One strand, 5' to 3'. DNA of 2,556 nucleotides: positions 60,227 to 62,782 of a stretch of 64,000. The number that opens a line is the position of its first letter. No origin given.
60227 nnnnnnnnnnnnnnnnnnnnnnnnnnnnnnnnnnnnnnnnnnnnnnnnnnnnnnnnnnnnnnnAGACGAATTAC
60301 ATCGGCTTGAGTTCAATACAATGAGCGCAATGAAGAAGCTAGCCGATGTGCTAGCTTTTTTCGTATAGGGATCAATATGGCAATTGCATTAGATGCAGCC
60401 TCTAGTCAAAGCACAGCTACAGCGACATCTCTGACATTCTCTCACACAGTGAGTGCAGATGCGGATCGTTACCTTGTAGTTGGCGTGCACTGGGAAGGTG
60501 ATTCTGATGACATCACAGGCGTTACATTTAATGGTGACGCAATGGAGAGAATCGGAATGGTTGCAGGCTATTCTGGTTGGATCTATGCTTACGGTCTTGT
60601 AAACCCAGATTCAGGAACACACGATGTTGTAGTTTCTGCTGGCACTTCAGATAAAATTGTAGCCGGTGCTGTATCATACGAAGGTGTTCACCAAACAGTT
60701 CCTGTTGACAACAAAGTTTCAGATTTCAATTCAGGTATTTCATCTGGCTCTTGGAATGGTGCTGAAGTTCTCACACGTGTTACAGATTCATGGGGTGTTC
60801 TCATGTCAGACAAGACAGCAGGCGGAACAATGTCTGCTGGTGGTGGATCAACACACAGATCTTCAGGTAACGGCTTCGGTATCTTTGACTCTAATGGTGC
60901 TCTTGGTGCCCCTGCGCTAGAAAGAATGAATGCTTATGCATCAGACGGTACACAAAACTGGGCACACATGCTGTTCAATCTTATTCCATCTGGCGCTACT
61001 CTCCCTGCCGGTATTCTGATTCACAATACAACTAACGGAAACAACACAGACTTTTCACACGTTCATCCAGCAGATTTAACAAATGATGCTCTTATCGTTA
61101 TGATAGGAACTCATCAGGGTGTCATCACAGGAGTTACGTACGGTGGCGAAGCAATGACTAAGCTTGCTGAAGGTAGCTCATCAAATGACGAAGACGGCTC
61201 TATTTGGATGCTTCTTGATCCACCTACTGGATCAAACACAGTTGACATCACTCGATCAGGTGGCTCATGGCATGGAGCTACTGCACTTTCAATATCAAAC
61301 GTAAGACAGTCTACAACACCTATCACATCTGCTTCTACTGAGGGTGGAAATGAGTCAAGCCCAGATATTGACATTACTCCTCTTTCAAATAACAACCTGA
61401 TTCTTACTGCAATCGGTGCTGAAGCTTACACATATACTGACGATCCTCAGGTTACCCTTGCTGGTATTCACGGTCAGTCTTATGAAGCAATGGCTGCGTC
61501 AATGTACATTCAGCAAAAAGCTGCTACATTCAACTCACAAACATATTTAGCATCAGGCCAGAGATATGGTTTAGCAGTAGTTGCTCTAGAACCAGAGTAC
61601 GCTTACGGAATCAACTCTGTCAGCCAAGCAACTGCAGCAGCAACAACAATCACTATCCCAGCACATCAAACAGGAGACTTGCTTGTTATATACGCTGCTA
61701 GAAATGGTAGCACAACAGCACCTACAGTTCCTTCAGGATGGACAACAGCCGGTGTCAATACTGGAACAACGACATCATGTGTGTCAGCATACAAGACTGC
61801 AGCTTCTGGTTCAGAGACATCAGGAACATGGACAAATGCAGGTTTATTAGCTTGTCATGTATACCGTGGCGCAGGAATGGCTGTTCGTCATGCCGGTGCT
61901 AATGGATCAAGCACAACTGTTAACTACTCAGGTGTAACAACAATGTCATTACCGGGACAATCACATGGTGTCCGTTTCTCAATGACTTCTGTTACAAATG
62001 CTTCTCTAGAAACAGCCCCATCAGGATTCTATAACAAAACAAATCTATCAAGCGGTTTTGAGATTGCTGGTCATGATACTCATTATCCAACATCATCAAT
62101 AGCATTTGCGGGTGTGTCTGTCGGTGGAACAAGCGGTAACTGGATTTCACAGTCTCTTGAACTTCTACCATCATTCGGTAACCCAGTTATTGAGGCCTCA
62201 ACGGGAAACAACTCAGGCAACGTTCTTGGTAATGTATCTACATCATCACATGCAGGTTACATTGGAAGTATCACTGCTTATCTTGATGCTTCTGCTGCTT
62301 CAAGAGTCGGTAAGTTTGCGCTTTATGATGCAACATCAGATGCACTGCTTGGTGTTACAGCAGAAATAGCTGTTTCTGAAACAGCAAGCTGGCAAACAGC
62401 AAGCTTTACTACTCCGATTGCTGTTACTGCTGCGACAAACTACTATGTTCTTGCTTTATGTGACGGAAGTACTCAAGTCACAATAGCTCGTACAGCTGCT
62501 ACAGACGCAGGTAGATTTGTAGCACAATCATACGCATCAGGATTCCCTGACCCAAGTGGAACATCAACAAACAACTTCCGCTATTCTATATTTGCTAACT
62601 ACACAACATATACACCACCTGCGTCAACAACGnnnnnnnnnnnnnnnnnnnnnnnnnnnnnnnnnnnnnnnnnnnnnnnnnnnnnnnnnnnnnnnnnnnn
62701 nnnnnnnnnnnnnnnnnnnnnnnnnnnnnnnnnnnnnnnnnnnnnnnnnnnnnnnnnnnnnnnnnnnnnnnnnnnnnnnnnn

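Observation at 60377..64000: Giant open-ended protein with triplicated N-terminal domain and about 19 tandem 13-residue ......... repeats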

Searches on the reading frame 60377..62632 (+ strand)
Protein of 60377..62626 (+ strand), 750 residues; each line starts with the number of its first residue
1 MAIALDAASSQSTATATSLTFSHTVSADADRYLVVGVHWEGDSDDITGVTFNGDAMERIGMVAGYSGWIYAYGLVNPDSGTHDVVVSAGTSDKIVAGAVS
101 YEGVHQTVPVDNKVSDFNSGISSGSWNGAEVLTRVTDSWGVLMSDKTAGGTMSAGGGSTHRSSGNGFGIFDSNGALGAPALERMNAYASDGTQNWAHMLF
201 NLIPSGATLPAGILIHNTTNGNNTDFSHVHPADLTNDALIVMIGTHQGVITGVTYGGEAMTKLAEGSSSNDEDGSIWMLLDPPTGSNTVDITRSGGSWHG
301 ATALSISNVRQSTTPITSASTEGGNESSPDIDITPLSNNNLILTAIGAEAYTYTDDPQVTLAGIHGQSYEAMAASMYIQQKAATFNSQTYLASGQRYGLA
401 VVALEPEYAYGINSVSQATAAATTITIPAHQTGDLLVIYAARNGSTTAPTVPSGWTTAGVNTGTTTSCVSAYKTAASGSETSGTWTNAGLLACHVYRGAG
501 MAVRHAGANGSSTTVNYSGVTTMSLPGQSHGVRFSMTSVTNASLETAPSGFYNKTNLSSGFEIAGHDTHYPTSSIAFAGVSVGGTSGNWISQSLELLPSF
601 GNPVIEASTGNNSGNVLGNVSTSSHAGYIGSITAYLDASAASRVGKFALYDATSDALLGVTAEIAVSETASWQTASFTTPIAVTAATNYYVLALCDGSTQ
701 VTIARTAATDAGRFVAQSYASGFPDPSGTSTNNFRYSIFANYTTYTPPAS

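Call 42: find_homologous_proteins(query=window:60377-62626:+, max_evalue=0.00001)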
Query window:60377-62626:+ (750 aa): 29 proteins with E <= 0.00001 among 8000 candidates.
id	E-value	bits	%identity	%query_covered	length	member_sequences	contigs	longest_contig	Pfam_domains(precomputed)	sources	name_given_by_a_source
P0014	4.0e-181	622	71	54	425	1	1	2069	-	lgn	-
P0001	9.7e-173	594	68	54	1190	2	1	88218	-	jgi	jgi:hypothetical protein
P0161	1.9e-171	590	69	54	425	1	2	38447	-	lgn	-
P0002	9.1e-169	581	68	54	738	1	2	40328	-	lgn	-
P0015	6.1e-89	317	73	28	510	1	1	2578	-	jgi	jgi:hypothetical protein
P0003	1.1e-53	201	55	24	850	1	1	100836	-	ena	-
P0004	2.7e-49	186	40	27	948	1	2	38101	PF13385.14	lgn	-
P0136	7.7e-27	112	46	15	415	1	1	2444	-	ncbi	ncbi:MAG TPA: hypothetical protein VGB99_01630, partial [Acidobacteriota bacterium]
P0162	3.5e-22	97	40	24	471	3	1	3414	-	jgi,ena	-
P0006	4.7e-22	96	43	21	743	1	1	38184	-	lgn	-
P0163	7.2e-22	96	34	23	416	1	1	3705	-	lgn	-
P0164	2.7e-17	81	35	22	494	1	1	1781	-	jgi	jgi:hypothetical protein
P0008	8.1e-15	72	32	45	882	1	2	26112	-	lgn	-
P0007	4.1e-14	70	48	13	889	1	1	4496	-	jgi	jgi:hypothetical protein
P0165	1.5e-13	68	31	39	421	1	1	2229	-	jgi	jgi:hypothetical protein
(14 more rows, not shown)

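Call 44: find_encoding_contigs(protein=P0161, flank=10000, max_places=2)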
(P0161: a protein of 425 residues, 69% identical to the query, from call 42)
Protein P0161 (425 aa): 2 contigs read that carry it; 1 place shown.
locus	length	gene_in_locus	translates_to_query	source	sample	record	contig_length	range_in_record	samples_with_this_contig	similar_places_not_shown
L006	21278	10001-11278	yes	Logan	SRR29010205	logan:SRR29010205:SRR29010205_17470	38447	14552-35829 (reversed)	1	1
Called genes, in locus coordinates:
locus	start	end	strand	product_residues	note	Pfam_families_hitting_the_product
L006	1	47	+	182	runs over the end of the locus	-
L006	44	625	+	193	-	-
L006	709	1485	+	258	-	-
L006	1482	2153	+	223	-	PF01695:IstB_IS21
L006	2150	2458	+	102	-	-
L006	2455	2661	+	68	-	-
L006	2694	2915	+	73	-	-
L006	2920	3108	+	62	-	PF00376:MerR, PF13411:MerR_1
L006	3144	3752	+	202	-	PF03330:DPBB_1 (weak)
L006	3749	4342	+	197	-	PF13489:Methyltransf_23, PF01209:Ubie_methyltran (weak), PF07021:MetW, PF13847:Methyltransf_31, PF08241:Methyltransf_11, PF08242:Methyltransf_12, PF13649:Methyltransf_25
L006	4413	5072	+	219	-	PF10263:SprT-like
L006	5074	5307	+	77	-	-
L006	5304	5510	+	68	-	-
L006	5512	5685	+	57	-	-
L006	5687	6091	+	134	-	-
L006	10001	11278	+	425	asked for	-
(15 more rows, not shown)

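Call 91: predict_structure(alignment_id=A7)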
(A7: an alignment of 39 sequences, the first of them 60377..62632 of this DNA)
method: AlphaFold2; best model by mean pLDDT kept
length: 752 residues; sequences in the alignment: 39
mean_pLDDT: 83.1   pTM: 0.67
mean pLDDT of the five models: 83.1, 83.1, 81.9, 81.5, 81.3
residues with pLDDT >= 90: 361; 70-90: 271; 50-70: 63; < 50: 57
segments of 3 or more residues with pLDDT < 50: 601-617, 698-717, 723-734, 747-752
pLDDT, mean of each block of 10 residues (from residue 1): 89 94 95 96 84 94 87 96 95 96 92 84 80 90 87 90 92 88 89 88 90 88 93 91 95 97 94 95 95 94 93 68 88 88 91 68 77 89 87 86 81 89 95 93 96 95 95 93 95 91 85 79 76 91 79 90 90 76 81 83 45 45 67 72 80 82 82 82 76 62 33 41 44 53 50 39
secondary structure, 60 per line:
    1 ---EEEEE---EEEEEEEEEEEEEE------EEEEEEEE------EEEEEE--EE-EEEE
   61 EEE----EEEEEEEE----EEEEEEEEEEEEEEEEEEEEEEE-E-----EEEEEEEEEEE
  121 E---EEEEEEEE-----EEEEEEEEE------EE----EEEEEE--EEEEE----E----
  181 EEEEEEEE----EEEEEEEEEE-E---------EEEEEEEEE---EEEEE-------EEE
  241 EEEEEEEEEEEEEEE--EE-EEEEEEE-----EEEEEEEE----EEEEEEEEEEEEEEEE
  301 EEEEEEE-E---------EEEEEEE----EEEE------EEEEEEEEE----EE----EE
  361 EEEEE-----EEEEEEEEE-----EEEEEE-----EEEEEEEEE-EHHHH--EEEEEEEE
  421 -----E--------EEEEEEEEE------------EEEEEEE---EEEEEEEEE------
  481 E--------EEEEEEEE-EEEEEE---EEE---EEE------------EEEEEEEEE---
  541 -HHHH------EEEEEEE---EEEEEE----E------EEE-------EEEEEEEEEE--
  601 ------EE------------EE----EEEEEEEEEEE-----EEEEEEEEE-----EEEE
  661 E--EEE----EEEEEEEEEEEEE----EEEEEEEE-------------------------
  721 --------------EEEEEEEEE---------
elements in order (helices of 4 or more, strands of 3 or more residues): E4-8 E12-25 E32-39 E46-51 E57-63 E68-75 E80-102 E110-121 E125-132 E138-146 E159-164 E167-171 E181-188 E193-202 E214-222 E226-230 E238-255 E261-267 E273-280 E285-307 E319-325 E330-333 E340-348 E359-365 E371-379 E385-390 E396-404 H407-410 E413-420 E435-443 E456-462 E466-474 E490-497 E499-504 E508-510 E514-516 E529-537 H542-545 E552-558 E562-567 E579-581 E589-598 E627-637 E643-651 E657-661 E664-666 E671-683 E688-695 E735-743

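Call 102: fold_search(model_id=the predicted structure, library=viral)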
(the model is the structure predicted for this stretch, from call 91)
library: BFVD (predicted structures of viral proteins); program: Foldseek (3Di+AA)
matches with E <= 10: 1159; with E <= 0.001: 106
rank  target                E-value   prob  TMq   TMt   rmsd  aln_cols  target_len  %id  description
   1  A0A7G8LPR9            2.8e-17  1.00  0.43  0.57   4.1       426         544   14  Minor tail protein [Mycobacterium phage MrMiyagi]
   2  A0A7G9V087            3.6e-17  1.00  0.41  0.51   5.2       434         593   21  Minor tail protein [Mycobacterium phage Rope]
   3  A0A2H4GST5            2.0e-15  1.00  0.29  0.31  13.7       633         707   13  Minor tail protein [Mycobacterium phage EniyanLRS]
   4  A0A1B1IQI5            2.0e-13  1.00  0.25  0.23  30.7       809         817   11  (no name in the UniProt tables at hand)
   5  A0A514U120            5.7e-13  1.00  0.25  0.27  10.4       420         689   15  Minor tail protein [Gordonia phage Phendrix]
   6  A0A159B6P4            8.7e-12  1.00  0.22  0.75   4.3       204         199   29  (no name in the UniProt tables at hand)
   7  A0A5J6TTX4            8.7e-12  1.00  0.23  0.23  28.6       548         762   16  Minor tail protein [Mycobacterium phage Tourach]
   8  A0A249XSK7            1.1e-11  1.00  0.25  0.38  10.2       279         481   24  Minor tail protein [Mycobacterium phage Phabba]
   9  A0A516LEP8            2.1e-11  1.00  0.24  0.45   3.1       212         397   20  (no name in the UniProt tables at hand)
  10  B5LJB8                2.4e-11  1.00  0.24  0.37   7.5       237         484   26  Minor tail protein [Mycobacterium phage Myrna]
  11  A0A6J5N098            5.5e-11  1.00  0.24  0.67   2.8       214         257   16  Uncharacterized protein [uncultured Caudovirales phage]
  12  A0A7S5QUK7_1          5.5e-11  1.00  0.24  0.22  12.2       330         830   23  (no name in the UniProt tables at hand)
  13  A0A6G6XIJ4            1.2e-10  1.00  0.22  0.19  21.6       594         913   12  (no name in the UniProt tables at hand)
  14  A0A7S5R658            1.5e-10  1.00  0.23  0.34  29.2       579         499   15  (no name in the UniProt tables at hand)
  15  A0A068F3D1            3.9e-10  1.00  0.22  0.41   3.9       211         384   25  Minor tail protein [Mycobacterium phage Gaia]
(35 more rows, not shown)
